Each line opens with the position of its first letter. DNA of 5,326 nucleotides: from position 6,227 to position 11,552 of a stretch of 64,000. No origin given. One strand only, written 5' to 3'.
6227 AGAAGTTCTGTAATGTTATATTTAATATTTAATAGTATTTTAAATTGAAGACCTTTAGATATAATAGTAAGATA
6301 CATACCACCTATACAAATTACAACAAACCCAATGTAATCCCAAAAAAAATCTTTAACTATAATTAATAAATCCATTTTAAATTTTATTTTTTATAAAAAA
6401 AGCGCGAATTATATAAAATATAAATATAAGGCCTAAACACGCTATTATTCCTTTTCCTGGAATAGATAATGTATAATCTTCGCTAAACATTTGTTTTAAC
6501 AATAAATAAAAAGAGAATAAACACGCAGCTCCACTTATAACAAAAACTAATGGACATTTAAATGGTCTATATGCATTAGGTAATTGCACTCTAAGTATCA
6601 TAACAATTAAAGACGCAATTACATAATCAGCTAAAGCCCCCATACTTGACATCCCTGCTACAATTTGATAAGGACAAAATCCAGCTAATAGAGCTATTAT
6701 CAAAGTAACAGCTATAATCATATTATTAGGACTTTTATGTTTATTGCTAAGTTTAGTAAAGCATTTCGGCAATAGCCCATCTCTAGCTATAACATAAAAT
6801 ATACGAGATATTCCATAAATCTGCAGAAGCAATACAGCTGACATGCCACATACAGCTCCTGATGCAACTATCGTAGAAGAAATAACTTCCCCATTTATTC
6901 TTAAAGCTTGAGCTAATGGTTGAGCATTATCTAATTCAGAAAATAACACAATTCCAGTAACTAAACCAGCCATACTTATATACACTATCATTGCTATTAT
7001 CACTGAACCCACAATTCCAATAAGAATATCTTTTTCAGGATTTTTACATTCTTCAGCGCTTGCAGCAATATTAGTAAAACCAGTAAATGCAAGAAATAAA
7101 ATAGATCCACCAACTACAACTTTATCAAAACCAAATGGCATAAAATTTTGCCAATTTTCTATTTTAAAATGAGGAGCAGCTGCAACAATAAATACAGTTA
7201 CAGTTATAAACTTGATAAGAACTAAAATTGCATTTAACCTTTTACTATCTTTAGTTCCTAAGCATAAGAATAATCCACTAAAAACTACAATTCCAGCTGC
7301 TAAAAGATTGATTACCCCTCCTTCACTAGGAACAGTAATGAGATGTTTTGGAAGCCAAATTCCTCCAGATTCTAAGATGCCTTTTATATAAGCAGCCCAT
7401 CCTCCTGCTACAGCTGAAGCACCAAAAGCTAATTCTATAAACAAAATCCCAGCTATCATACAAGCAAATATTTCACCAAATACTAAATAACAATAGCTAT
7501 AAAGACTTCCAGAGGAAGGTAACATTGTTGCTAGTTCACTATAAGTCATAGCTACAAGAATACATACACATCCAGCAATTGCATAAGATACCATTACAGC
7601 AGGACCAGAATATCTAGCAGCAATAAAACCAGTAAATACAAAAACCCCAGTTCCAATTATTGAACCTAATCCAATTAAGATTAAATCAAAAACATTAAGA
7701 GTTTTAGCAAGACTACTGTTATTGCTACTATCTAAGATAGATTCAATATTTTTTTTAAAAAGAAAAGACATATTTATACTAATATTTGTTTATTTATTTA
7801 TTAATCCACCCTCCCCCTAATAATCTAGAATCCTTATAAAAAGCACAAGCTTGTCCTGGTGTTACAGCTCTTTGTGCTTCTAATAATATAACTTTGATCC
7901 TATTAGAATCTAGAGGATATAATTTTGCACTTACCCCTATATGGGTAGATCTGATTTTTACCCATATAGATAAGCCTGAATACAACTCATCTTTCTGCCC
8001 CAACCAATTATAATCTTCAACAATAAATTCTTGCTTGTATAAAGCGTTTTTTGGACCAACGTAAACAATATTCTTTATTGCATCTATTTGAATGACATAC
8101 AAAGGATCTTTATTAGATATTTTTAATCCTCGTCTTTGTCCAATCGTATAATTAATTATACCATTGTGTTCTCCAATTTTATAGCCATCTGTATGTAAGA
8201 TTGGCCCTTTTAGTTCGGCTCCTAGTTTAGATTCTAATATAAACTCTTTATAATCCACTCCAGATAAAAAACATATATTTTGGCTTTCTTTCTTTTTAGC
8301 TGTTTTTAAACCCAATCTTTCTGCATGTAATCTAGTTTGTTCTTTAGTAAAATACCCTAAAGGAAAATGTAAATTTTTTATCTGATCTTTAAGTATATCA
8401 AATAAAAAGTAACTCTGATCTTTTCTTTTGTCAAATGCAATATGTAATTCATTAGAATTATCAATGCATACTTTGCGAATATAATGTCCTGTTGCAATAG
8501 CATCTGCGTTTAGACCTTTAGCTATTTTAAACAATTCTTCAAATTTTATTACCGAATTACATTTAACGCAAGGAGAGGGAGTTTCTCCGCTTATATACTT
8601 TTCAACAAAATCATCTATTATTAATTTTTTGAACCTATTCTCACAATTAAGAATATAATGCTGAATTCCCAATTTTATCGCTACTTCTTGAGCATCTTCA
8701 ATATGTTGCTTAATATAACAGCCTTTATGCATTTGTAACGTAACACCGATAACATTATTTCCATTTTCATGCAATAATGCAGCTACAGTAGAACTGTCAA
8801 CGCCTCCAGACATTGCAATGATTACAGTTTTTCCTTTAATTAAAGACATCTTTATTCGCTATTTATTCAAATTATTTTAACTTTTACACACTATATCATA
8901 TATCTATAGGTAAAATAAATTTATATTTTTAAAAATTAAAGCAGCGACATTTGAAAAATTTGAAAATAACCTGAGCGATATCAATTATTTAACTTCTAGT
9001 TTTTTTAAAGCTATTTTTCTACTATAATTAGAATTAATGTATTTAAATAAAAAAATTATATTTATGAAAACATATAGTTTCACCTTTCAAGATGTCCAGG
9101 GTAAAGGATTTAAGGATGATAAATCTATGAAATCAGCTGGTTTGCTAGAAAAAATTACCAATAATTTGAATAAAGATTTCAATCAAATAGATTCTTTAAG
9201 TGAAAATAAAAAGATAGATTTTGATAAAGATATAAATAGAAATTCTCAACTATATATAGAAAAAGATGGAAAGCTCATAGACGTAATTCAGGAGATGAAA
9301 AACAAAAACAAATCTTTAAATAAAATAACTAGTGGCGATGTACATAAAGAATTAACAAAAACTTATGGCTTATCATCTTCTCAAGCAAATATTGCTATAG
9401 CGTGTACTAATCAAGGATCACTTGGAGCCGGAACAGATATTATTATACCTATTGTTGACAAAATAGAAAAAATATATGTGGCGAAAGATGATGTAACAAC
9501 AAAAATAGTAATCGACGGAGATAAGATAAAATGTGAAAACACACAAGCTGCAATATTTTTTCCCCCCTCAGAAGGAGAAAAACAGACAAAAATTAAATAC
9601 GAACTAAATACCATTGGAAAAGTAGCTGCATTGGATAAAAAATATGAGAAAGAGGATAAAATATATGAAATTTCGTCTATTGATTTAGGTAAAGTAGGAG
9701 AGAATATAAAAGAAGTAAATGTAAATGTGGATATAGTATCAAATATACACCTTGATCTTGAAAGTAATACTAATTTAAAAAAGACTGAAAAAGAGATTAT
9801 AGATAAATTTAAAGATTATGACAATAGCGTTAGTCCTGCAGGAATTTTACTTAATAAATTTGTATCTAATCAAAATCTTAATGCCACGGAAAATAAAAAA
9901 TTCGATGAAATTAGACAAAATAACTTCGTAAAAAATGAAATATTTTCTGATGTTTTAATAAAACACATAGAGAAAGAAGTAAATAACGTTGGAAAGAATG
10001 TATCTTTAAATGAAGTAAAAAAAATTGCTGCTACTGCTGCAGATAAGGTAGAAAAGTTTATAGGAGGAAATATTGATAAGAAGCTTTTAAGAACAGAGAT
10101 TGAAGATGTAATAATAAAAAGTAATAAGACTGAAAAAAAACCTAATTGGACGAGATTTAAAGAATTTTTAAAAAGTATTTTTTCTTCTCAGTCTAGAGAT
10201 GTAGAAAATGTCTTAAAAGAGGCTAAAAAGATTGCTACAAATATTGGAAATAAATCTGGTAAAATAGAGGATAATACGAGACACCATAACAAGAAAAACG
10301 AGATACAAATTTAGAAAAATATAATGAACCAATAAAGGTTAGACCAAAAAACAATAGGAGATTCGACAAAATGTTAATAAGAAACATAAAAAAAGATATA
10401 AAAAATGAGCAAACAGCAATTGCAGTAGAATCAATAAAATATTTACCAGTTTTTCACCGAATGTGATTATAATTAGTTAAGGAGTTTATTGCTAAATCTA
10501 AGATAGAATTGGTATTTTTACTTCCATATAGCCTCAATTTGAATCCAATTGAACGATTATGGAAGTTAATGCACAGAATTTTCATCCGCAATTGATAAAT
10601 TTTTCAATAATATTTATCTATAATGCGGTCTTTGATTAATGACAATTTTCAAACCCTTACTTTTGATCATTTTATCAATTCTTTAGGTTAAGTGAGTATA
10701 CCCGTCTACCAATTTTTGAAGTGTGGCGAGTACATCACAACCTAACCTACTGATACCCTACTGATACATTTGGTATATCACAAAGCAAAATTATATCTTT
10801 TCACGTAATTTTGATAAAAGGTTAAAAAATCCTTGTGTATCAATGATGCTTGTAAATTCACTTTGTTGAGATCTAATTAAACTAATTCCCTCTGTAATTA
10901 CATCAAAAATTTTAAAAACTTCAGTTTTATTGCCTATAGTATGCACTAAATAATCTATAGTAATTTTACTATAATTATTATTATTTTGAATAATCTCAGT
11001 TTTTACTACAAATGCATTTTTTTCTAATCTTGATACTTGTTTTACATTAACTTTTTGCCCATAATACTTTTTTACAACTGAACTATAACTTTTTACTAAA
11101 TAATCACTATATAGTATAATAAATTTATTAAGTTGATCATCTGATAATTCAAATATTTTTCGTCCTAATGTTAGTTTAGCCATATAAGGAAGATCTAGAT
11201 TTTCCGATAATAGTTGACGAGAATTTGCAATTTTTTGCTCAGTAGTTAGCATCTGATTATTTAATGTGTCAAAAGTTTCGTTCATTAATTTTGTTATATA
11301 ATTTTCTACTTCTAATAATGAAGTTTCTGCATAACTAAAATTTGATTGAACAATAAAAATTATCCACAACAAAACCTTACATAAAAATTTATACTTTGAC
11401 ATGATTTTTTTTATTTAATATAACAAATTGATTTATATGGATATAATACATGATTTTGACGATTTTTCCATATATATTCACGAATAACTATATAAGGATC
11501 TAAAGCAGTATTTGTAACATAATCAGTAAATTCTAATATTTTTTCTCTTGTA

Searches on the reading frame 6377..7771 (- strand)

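Call 35: search_protein_families(library=ncbifam, proteins=[window:6377-7771:-], max_evalue=0.00001)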
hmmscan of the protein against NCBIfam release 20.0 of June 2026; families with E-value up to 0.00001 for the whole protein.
window:6377-7771:- (464 aa): 24 families
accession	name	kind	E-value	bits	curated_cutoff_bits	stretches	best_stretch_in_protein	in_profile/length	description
TIGR00909.1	2A0306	subfamily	9.9e-124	413.5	556.8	1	21-431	1-411/429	amino acid transporter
NF053761.1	BrChAATpBcaP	equivalog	2.2e-119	399.5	690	1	5-428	3-430/460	branched-chain amino acid transporter BcaP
TIGR00906.1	2A0303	subfamily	2.3e-78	264.1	681.7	1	4-397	13-430/602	cationic amino acid transport permease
TIGR00908.1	2A0305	equivalog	1.1e-26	93.8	381.75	1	19-454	3-427/442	ethanolamine permease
TIGR00905.1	2A0302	subfamily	1.1e-21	77.1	409.05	1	22-426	6-412/473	basic amino acid/polyamine antiporter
TIGR00911.1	2A0308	subfamily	8e-20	70.8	701.8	1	16-452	39-473/505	L-type amino acid transporter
TIGR01773.1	GABAperm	equivalog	1.6e-15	56.9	678.1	1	16-395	5-385/452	GABA permease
NF007602.0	PRK10249.1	equivalog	9.7e-14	51.1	851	1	15-391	13-381/458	phenylalanine transporter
NF007594.0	PRK10238.1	equivalog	1e-13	51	848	1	19-392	8-373/456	aromatic amino acid transporter AroP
NF008466.1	PRK11357.1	equivalog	5.8e-12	45.3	800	1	20-355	5-338/446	fructoselysine/psicoselysine transporter FrlA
NF008245.0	PRK11021.1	equivalog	3.2e-11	42.9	284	1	35-404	18-367/419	L-methionine/branched-chain amino acid transporter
TIGR03810.1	arg_ornith_anti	equivalog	2.1e-10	39.9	591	1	24-361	2-340/468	arginine-ornithine antiporter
NF008484.0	PRK11387.1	equivalog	3.1e-10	39.6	716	1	16-374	7-361/471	S-methylmethionine permease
NF007876.0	PRK10580.1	equivalog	3.5e-10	39.4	736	1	18-397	4-380/457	proline-specific permease ProY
NF008094.0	PRK10836.1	subfamily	6.6e-10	38.3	735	1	16-361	8-358/489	amino acid permease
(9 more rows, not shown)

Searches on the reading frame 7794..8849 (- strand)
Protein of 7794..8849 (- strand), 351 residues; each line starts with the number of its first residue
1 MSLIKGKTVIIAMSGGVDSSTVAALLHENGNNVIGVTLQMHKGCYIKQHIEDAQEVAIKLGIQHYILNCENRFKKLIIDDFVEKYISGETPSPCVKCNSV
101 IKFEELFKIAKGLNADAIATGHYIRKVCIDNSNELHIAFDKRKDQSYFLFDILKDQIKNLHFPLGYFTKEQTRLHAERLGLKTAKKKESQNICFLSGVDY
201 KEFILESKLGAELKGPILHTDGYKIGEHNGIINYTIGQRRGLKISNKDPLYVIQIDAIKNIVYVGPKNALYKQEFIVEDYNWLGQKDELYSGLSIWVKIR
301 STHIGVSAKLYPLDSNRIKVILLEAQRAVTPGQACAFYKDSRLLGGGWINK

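Call 35: search_protein_families(library=ncbifam, proteins=[window:7794-8849:-], max_evalue=0.00001)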
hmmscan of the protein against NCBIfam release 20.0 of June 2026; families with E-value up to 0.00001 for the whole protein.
window:7794-8849:- (351 aa): 11 families
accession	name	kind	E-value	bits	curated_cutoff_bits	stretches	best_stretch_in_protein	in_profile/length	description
NF001138.1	PRK00143.1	equivalog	2.1e-119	398.5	284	1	9-349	2-345/345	tRNA 2-thiouridine(34) synthase MnmA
TIGR00420.1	trmU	equivalog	1.2e-99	333.5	236.95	1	7-349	1-351/351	tRNA 2-thiouridine(34) synthase MnmA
NF011258.0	PRK14664.1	equivalog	1.6e-73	247.9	680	1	6-349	5-345/362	tRNA 2-thiouridine(34) synthase MnmA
NF011259.0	PRK14665.1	equivalog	1.1e-66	225.2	364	1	5-349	4-358/360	tRNA 2-thiouridine(34) synthase MnmA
TIGR00268.2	TIGR00268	equivalog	2.6e-10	40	150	1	6-121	13-118/259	ATP-dependent sacrificial sulfur transferase LarE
NF047749.1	tRNAThiolNcsA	equivalog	6.8e-09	35.3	500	1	7-124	54-172/322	tRNA 2-thiolation protein NcsA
TIGR00364.1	TIGR00364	equivalog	1.3e-08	34.7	150.3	1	10-180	2-172/201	7-cyano-7-deazaguanine synthase QueC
NF010587.0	PRK13980.1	equivalog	2.1e-08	33.7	255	1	7-74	32-99/267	NAD+ synthase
NF010392.0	PRK13820.1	equivalog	2e-07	30.4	512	1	7-121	3-116/395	argininosuccinate synthase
TIGR00552.1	nadE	equivalog_domain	3.3e-07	29.8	63.65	1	7-74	23-91/251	NAD(+) synthase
TIGR00032.1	argG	equivalog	2.5e-06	27.1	268.2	1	9-75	2-66/394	argininosuccinate synthase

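Call 36: find_homologous_proteins(query=window:7794-8849:-, max_evalue=1e-40)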
Query window:7794-8849:- (351 aa): 7998 proteins with E <= 1e-40 among 8000 candidates; the best 120 are listed.
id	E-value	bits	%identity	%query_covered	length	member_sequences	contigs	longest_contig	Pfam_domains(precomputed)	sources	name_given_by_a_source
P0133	6.0e-122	425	54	97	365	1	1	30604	PF00733.28,PF20259.4,PF03054.23,PF06508.20,PF20258.5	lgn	-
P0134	3.3e-119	416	54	97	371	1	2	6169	PF00733.28,PF20259.4,PF03054.23,PF06508.20,PF20258.5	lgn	-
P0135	1.5e-118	414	99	54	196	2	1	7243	PF00733.28,PF03054.23,PF06508.20,PF00764.26,PF02540.24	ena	-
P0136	1.7e-118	414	54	99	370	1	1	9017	PF20259.4,PF03054.23,PF20258.5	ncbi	-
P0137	2.5e-118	413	53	97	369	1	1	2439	PF20259.4,PF03054.23,PF06508.20,PF20258.5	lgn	-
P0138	7.5e-118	412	53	99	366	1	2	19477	PF20259.4,PF03054.23,PF06508.20,PF20258.5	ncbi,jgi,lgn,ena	jgi:tRNA-specific 2-thiouridylase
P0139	7.4e-116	405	53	98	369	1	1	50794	PF20259.4,PF03054.23,PF06508.20,PF20258.5,PF02540.24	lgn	-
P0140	8.9e-116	405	51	99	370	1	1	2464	PF20259.4,PF03054.23,PF06508.20,PF20258.5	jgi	jgi:tRNA-uridine 2-sulfurtransferase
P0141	1.2e-115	405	52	99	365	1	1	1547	PF00733.28,PF20259.4,PF03054.23,PF20258.5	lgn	-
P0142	1.3e-115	404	53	98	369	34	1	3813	PF20259.4,PF03054.23,PF06508.20,PF20258.5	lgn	-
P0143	5.6e-115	402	54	98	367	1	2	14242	PF20259.4,PF03054.23,PF06508.20,PF20258.5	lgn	-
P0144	7.4e-115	402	53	99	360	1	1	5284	PF20259.4,PF03054.23,PF20258.5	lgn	-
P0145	8.0e-115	402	54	98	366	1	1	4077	PF00733.28,PF20259.4,PF03054.23,PF06508.20,PF20258.5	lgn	-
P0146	9.0e-115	402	52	98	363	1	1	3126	PF20259.4,PF03054.23,PF06508.20,PF20258.5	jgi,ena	-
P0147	1.0e-114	401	52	98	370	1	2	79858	PF20259.4,PF03054.23,PF06508.20,PF20258.5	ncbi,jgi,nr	ncbi:MAG: trmU [Rickettsiaceae bacterium]|jgi:tRNA-specific 2-thiouridylase|nr:trmU [Rickettsiaceae 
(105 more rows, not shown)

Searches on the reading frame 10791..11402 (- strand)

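Call 35: search_protein_families(library=ncbifam, proteins=[window:10791-11402:-], max_evalue=0.00001)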
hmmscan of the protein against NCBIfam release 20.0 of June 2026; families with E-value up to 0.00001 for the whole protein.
window:10791-11402:- (203 aa): 2 families
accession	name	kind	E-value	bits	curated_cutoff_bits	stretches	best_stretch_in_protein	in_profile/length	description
TIGR03481.1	HpnM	hypoth_equivalog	4.1e-23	81.7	160.1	1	34-203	30-195/200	hopanoid biosynthesis associated membrane protein HpnM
NF011697.0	PRK15117.1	equivalog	2.3e-15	56.9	195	1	32-200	27-198/211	phospholipid-binding protein MlaC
